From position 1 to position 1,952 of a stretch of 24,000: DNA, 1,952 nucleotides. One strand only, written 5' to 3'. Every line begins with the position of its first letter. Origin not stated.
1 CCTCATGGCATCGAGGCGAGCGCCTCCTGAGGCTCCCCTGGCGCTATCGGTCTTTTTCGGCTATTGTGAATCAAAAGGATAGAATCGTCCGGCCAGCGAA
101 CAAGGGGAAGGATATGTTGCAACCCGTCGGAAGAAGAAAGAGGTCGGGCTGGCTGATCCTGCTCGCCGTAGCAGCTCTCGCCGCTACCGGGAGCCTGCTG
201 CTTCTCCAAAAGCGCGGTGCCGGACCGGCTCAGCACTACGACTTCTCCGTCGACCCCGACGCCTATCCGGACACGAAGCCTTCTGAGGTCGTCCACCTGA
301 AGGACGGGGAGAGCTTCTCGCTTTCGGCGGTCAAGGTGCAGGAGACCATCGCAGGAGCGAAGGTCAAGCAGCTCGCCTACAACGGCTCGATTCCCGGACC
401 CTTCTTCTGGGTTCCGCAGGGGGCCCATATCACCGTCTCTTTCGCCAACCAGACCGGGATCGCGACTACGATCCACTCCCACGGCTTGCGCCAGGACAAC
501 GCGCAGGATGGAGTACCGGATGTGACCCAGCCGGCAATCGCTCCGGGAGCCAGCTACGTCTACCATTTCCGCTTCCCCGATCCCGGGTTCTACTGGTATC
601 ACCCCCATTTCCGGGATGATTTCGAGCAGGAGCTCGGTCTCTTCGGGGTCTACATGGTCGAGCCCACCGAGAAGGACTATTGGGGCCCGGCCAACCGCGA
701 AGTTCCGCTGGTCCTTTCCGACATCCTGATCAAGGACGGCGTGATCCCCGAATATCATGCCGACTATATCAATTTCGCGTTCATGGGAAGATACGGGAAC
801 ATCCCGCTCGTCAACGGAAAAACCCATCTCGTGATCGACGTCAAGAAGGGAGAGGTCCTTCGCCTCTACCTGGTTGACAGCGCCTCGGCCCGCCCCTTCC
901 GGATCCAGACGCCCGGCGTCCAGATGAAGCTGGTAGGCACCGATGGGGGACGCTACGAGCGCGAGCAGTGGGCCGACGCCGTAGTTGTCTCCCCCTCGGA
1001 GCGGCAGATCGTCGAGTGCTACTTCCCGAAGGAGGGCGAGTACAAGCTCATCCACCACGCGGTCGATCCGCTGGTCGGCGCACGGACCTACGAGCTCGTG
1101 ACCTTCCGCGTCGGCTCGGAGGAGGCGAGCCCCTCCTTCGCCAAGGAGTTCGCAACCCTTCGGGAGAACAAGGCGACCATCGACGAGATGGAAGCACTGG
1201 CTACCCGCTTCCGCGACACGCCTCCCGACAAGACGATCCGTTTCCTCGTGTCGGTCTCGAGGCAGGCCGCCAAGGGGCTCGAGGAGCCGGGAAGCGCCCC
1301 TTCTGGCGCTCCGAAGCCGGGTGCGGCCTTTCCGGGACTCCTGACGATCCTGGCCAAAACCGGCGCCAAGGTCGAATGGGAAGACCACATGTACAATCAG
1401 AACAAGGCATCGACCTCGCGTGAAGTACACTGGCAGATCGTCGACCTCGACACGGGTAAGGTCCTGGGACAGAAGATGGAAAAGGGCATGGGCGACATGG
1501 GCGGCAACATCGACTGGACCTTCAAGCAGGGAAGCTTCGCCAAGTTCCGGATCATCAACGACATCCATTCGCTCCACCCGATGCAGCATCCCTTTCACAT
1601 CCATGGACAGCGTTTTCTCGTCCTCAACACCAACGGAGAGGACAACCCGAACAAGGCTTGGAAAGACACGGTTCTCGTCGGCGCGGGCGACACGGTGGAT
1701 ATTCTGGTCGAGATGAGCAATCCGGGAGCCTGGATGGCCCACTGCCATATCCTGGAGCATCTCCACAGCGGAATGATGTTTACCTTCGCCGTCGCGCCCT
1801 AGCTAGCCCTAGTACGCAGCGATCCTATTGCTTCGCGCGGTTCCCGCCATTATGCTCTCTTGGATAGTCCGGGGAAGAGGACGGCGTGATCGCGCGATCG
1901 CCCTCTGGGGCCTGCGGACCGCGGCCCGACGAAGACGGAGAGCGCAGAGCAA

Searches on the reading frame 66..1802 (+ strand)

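Call 8: search_protein_families(library=pfam, proteins=[window:66-1802:+])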
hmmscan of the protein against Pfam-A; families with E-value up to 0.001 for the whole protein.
window:66-1802:+ (578 aa): 3 families
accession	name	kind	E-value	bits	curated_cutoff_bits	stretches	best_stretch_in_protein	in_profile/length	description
PF07731.20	Cu-oxidase_2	-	7.2e-31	107.2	20.4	1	479-577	29-134/137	Multicopper oxidase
PF07732.21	Cu-oxidase_3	-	6e-27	94.5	21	1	96-202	10-118/119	Multicopper oxidase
PF00394.28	Cu-oxidase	-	4.2e-08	33.9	21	1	477-565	53-142/157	Multicopper oxidase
